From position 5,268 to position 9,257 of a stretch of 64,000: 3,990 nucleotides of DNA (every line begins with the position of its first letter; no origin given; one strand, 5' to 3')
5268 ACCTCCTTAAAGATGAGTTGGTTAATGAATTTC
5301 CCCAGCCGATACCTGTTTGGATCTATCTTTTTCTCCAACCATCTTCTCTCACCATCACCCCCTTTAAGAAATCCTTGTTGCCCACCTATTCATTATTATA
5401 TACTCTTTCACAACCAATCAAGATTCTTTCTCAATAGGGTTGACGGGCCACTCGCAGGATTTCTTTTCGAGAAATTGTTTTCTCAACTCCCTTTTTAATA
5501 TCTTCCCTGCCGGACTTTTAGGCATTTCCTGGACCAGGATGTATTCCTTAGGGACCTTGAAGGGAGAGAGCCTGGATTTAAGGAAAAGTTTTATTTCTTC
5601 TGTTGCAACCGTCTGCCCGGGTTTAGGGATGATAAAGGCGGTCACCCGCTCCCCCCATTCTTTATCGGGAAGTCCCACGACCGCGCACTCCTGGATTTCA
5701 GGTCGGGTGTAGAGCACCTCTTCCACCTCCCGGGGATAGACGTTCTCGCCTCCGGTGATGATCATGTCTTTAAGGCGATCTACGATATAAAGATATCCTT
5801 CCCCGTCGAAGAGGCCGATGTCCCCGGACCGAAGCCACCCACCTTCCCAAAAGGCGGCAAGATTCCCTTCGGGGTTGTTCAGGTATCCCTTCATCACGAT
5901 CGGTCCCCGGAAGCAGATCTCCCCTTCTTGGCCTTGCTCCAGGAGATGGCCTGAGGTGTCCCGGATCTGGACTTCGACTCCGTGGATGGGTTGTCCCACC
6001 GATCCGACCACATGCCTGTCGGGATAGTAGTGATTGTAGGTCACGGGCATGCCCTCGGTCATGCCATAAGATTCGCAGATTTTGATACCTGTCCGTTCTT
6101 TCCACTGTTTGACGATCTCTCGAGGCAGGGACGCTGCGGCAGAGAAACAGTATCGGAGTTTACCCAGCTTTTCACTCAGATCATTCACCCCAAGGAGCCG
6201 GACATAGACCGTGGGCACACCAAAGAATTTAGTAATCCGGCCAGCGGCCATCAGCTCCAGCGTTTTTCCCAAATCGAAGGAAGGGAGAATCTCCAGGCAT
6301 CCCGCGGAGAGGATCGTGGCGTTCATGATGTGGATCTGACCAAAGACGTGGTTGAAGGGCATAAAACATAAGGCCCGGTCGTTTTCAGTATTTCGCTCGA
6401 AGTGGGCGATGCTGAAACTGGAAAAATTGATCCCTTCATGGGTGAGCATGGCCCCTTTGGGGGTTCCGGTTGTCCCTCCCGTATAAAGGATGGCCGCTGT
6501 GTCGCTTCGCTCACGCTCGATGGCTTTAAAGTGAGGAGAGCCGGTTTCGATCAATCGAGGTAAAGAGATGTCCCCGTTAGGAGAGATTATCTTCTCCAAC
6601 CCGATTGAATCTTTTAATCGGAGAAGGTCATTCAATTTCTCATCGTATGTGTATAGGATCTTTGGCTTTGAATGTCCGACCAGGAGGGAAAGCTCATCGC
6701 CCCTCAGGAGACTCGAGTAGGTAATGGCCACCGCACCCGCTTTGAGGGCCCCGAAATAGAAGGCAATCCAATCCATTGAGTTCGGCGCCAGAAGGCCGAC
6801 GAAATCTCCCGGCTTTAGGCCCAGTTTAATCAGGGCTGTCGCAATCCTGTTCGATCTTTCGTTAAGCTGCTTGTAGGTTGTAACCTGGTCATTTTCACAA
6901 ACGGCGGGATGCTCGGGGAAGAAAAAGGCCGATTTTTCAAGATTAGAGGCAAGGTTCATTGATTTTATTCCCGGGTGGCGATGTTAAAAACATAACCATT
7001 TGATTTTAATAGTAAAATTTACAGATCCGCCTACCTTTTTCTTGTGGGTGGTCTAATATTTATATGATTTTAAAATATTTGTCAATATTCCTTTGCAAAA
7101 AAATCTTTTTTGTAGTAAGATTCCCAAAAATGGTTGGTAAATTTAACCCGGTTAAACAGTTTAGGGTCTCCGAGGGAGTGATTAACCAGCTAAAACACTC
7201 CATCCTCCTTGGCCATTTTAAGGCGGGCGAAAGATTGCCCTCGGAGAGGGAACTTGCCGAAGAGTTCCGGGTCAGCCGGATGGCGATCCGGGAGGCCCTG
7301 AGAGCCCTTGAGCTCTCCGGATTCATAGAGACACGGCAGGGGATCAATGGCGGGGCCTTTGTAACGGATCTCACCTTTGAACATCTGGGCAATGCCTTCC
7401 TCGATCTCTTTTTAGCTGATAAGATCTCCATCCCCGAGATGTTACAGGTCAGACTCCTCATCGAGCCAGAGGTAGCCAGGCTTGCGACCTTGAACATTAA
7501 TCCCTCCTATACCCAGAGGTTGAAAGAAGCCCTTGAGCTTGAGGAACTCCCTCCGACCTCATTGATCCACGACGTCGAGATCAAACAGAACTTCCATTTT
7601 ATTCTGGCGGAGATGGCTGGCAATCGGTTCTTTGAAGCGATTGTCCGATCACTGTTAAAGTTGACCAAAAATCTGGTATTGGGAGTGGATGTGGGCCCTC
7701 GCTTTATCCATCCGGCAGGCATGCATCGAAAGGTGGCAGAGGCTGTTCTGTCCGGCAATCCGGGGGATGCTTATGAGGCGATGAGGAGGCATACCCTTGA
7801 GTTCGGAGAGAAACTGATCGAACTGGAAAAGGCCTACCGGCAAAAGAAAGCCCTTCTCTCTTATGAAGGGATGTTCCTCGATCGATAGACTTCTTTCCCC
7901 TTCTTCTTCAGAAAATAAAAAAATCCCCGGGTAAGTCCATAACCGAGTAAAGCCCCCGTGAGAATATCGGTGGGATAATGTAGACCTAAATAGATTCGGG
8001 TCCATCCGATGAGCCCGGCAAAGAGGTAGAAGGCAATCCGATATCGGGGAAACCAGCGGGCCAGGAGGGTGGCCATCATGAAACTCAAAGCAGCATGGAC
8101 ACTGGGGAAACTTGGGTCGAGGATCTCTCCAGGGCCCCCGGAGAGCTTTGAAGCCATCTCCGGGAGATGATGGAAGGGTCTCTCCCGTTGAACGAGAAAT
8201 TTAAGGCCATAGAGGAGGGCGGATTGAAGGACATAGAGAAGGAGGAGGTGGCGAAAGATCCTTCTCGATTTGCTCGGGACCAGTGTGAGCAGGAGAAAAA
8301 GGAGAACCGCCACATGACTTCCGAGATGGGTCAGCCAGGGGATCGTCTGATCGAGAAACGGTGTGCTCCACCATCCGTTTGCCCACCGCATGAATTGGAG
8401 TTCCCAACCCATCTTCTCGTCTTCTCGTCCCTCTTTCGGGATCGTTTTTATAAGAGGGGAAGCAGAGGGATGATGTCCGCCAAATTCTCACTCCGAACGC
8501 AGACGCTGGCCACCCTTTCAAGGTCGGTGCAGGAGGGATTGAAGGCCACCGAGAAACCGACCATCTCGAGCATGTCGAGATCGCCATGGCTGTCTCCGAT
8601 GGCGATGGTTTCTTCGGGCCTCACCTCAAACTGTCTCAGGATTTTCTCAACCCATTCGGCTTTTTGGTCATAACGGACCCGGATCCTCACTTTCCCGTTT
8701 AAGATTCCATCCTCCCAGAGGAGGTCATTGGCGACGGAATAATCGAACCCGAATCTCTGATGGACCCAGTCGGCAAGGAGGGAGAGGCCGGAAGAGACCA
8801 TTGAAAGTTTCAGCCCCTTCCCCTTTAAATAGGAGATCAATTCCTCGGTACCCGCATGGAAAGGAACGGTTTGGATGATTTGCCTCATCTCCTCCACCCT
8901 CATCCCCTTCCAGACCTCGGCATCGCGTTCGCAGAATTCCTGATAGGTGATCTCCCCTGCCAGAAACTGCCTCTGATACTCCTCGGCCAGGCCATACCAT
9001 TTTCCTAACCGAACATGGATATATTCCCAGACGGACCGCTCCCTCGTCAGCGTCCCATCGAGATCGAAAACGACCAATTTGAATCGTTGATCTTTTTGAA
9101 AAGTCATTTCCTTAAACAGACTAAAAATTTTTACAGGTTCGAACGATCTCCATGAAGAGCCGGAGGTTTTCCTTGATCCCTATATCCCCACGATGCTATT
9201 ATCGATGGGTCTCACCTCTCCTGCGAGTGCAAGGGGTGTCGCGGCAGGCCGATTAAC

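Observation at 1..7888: Anaerobic ester-scavenging module: periplasmic MHETase/tannase-family esterase embedded in a twin-DctP TRAP operon with a CoA ligase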

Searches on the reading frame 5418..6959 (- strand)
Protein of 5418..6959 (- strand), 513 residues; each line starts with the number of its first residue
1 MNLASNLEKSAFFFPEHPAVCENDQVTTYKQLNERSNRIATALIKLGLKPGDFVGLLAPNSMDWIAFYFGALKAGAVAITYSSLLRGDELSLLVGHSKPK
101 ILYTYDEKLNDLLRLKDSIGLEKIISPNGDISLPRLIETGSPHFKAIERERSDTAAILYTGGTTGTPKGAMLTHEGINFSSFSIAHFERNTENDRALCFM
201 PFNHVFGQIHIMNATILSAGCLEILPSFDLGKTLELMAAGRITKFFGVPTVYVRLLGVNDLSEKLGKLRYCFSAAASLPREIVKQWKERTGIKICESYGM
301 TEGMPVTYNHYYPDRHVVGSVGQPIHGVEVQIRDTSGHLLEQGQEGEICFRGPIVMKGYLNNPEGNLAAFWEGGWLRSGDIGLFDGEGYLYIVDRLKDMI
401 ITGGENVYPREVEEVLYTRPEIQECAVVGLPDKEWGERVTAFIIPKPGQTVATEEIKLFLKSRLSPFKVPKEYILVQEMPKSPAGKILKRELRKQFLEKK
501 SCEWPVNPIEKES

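Call 4: search_protein_families(library=pfam, proteins=[window:5418-6959:-])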
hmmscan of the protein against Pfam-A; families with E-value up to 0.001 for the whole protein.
window:5418-6959:- (513 aa): 2 families
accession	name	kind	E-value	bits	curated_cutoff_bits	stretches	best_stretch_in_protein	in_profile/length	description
PF00501.34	AMP-binding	-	2.3e-86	290.4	29.9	1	8-360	2-384/384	AMP-binding enzyme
PF13193.12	AMP-binding_C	-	5.8e-20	72.4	24.5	1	411-486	1-76/76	AMP-binding enzyme C-terminal domain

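Call 7: search_protein_families(library=ncbifam, proteins=[window:5418-6959:-], max_evalue=0.00001)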
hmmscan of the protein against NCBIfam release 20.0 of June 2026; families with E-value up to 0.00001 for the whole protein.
window:5418-6959:- (513 aa): 106 families (the best 25 are shown)
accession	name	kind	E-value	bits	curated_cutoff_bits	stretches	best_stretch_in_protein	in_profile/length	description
NF004837.0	PRK06187.1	subfamily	1.8e-130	435.7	476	1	2-500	9-526/531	long-chain-fatty-acid--CoA ligase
NF006182.0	PRK08316.1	subfamily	7.6e-115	384.3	663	1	4-499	14-520/523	fatty acyl-CoA synthetase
NF005702.0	PRK07514.1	subfamily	1.3e-110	370.1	558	1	22-497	25-501/506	malonyl-CoA synthase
NF004114.0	PRK05605.1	equivalog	4.1e-102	342.4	766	2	146-500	215-573/575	long-chain-fatty-acid--CoA ligase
NF005801.1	PRK07656.1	equivalog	1.4e-99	334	657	1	7-493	7-500/500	FadD3 family acyl-CoA ligase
NF006181.0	PRK08314.1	subfamily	6e-99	331.8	705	2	146-498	198-556/563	long-chain-fatty-acid--CoA ligase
NF009233.0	PRK12583.1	subfamily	5.2e-98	328.8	832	2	150-499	199-553/558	fatty acid CoA ligase family protein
NF005307.0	PRK06839.1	equivalog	8.3e-95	318.3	748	1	3-495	4-492/496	o-succinylbenzoate--CoA ligase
NF005676.0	PRK07470.1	equivalog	3e-91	306.6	774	1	1-502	20-535/544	acyl-CoA synthetase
NF005220.0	PRK06710.1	equivalog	8.1e-91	304.8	1116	2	152-495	206-552/563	long-chain-fatty-acid--CoA ligase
NF004797.0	PRK06145.1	equivalog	8.3e-90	301.5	850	1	2-496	3-495/499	acyl-CoA synthetase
NF052269.1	Staph_lig_FadD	equivalog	1.1e-89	301.1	650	1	11-499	10-496/499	long-chain-fatty-acid--CoA ligase FadD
NF052580.1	Str24CoAsynCasG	equivalog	2.1e-86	290.4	750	1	14-492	53-546/548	steroid-24-oyl-CoA synthetase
NF005714.0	PRK07529.1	subfamily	2.6e-85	287.1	632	2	146-497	212-577/640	acyl-CoA synthetase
NF005463.0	PRK07059.1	subfamily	3e-84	283.4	869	2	141-494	193-554/557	long-chain-fatty-acid--CoA ligase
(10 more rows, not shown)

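Call 9: search_solved_structures(query=window:5418-6959:-, max_evalue=1e-40)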
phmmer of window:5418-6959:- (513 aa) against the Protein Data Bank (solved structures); distinct sequences matched with E-value up to 1e-40: 87 (the best 60 are shown).
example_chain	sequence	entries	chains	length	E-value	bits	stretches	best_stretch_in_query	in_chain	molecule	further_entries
4gxq_A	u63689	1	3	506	2.7e-87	296.5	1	24-496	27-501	Malonyl CoA synthetase, Benzoate-CoA ligase Chimeric protein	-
4fuq_A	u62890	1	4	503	2.9e-85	289.7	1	24-496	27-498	Malonyl CoA synthetase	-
4fut_A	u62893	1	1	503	2e-84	287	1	24-496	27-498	Malonyl CoA synthetase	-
4gxr_A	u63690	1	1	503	1.1e-83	284.6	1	24-496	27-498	Malonyl CoA synthetase, Benzoate-CoA ligase Chimeric protein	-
8weu_A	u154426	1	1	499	1e-79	271.5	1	12-496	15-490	Fatty-acyl-CoA synthase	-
8wev_A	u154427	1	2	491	1.7e-79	270.7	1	12-496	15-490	Feruloyl-CoA Synthetase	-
3r44_A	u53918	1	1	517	3.6e-78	266.3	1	23-496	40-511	fatty acyl CoA synthetase FADD13 (FATTY-ACYL-CoA SYNTHETASE)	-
5ie0_A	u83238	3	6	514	4.7e-78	266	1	4-499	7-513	Oxalate--CoA ligase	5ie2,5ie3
6qjz_A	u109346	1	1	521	5.7e-76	259.1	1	13-499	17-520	oxalyl CoA-synthetase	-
3a9u_A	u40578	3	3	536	3.7e-67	230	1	23-495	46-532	4-coumarate--CoA ligase | 4-coumarate:CoA ligase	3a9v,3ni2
5u95_A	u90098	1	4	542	6.7e-67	229.2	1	22-495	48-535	4-coumarate--CoA ligase 2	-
5bsw_A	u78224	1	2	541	7.4e-67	229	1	22-495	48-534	4-coumarate--CoA ligase 2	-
5bsm_A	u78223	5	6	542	1.3e-66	228.3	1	22-495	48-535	4-coumarate--CoA ligase 2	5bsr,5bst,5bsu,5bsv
8r2q_A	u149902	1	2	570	1.6e-64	221.3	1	2-496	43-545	Probable fatty-acid-CoA ligase FadD5 (Fatty-acid-CoA synthetase) (Fatty-acid-CoA synthase)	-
9be3_A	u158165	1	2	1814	1.2e-60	208.6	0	5-492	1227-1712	Linear gramicidin synthase subunit A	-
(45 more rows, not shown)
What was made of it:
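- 5418..6959 (-): Acyl-CoA ligase (ANL superfamily), 513 aa, first gene of the series. Calls 4, 7, 9.
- The best solved relative of the ligase is malonyl-CoA synthetase (call 9).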

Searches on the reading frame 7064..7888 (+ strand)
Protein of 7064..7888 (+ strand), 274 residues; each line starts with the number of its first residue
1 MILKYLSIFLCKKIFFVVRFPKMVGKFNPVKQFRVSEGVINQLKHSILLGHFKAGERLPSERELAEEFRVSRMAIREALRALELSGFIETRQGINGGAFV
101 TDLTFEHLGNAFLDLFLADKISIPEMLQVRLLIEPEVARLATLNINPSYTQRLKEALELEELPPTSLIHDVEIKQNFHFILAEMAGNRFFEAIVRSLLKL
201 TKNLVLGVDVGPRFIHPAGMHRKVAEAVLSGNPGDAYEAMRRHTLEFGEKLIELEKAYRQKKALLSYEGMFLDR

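Call 4: search_protein_families(library=pfam, proteins=[window:7064-7888:+])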
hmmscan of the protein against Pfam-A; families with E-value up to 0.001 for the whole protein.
window:7064-7888:+ (274 aa): 5 families
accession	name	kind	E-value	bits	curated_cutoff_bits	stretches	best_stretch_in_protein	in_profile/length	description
PF00392.27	GntR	-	7.3e-19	67.6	27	1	37-93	3-59/64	Bacterial regulatory proteins, gntR family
PF07729.17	FCD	-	4e-17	63.2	24.3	1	125-243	1-122/125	FCD domain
PF14502.12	HTH_41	-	3.9e-05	23.4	25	1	53-96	1-45/48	Helix-turn-helix domain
PF08279.18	HTH_11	-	0.00056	20.2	25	0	62-93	19-51/55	HTH domain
PF02082.26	Rrf2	-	0.00059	20.4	30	0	56-98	21-63/132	Iron-dependent Transcriptional regulator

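Call 7: search_protein_families(library=ncbifam, proteins=[window:7064-7888:+], max_evalue=0.00001)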
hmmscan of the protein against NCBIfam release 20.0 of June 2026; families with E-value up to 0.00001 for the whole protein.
window:7064-7888:+ (274 aa): 25 families
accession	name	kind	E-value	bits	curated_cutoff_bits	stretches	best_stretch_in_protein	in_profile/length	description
NF003011.0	PRK03837.1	subfamily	2.1e-27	96.3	260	1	28-244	7-226/241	transcriptional regulator NanR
NF007001.0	PRK09464.1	equivalog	3.6e-26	92.3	330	1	29-256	5-237/254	pyruvate dehydrogenase complex transcriptional repressor PdhR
NF007442.0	PRK09990.1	equivalog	2e-21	76.6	301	1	33-257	9-241/256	transcriptional regulator GlcC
NF007741.0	PRK10421.1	equivalog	1.4e-17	63.9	311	1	32-252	5-233/262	transcriptional regulator LldR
NF007588.0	PRK10225.1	equivalog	2.2e-17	63.2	442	1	38-195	13-169/257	Uxu operon transcriptional regulator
TIGR03338.1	phnR_burk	equivalog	2.5e-17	63.2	271.5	1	39-245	16-207/212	phosphonate utilization associated transcriptional regulator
NF008571.0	PRK11523.1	equivalog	3.1e-15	56.3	396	1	34-198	8-167/258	transcriptional regulator ExuR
TIGR02018.2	his_ut_repres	equivalog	7.4e-13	48.4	220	1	39-102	4-65/226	histidine utilization transcriptional repressor HutC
TIGR02325.1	C_P_lyase_phnF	equivalog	3.4e-12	46.4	156.8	1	39-102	13-74/238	phosphonate metabolism transcriptional regulator PhnF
NF052282.1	PLP_TF_PdxR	equivalog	1.2e-11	44.3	320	1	38-102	5-67/448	MocR-like pyridoxine biosynthesis transcription factor PdxR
NF052290.2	MocR_like_YczR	exception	1.4e-10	40.5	487.4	1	35-94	20-79/458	MocR-like transcription factor YczR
NF047563.1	modulin_PmtR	equivalog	2.4e-10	40.5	200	1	35-100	13-76/125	PSM export ABC transporter transcriptional regulator PmtR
TIGR03337.1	phnR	equivalog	4.3e-10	39.7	296.75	1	41-89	8-56/231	phosphonate utilization transcriptional regulator PhnR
TIGR02404.1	trehalos_R_Bsub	equivalog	4.9e-10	39.4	211.95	1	39-93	5-59/233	trehalose operon repressor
NF041547.1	GntR_LSA1692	equivalog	2e-09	37.4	275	1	37-86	4-53/233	GntR family transcriptional regulator, LSA1692 subfamily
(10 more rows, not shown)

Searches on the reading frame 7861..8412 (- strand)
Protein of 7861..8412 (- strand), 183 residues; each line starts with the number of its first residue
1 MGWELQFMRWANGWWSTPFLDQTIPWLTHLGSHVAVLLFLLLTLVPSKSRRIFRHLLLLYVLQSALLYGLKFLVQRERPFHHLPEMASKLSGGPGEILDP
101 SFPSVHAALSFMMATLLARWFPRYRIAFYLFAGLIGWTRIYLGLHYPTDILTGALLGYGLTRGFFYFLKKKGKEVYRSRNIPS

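Call 4: search_protein_families(library=pfam, proteins=[window:7861-8412:-])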
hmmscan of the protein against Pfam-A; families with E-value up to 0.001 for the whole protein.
window:7861-8412:- (183 aa): 2 families
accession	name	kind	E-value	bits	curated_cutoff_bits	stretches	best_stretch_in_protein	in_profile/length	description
PF01569.27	PAP2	-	7.2e-23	81.2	27.2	1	56-171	5-128/130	PAP2 superfamily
PF14378.12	PAP2_3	-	2.2e-10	41.1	27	1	6-158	13-185/190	PAP2 superfamily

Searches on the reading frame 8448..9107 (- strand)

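Call 4: search_protein_families(library=pfam, proteins=[window:8448-9107:-])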
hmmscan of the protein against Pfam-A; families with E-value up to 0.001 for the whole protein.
window:8448-9107:- (219 aa): 4 families
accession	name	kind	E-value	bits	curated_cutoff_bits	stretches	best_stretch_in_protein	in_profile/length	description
PF12710.13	HAD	-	3.6e-24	86.7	27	1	12-181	1-189/189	haloacid dehalogenase-like hydrolase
PF00702.32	Hydrolase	-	2.5e-20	74.1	26.4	1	9-184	1-191/191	haloacid dehalogenase-like hydrolase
PF08282.18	Hydrolase_3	-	4.3e-11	43.5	20.9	1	148-207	187-246/255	haloacid dehalogenase-like hydrolase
PF13419.12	HAD_2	-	5.6e-10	40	23.8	1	12-112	1-109/178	Haloacid dehalogenase-like hydrolase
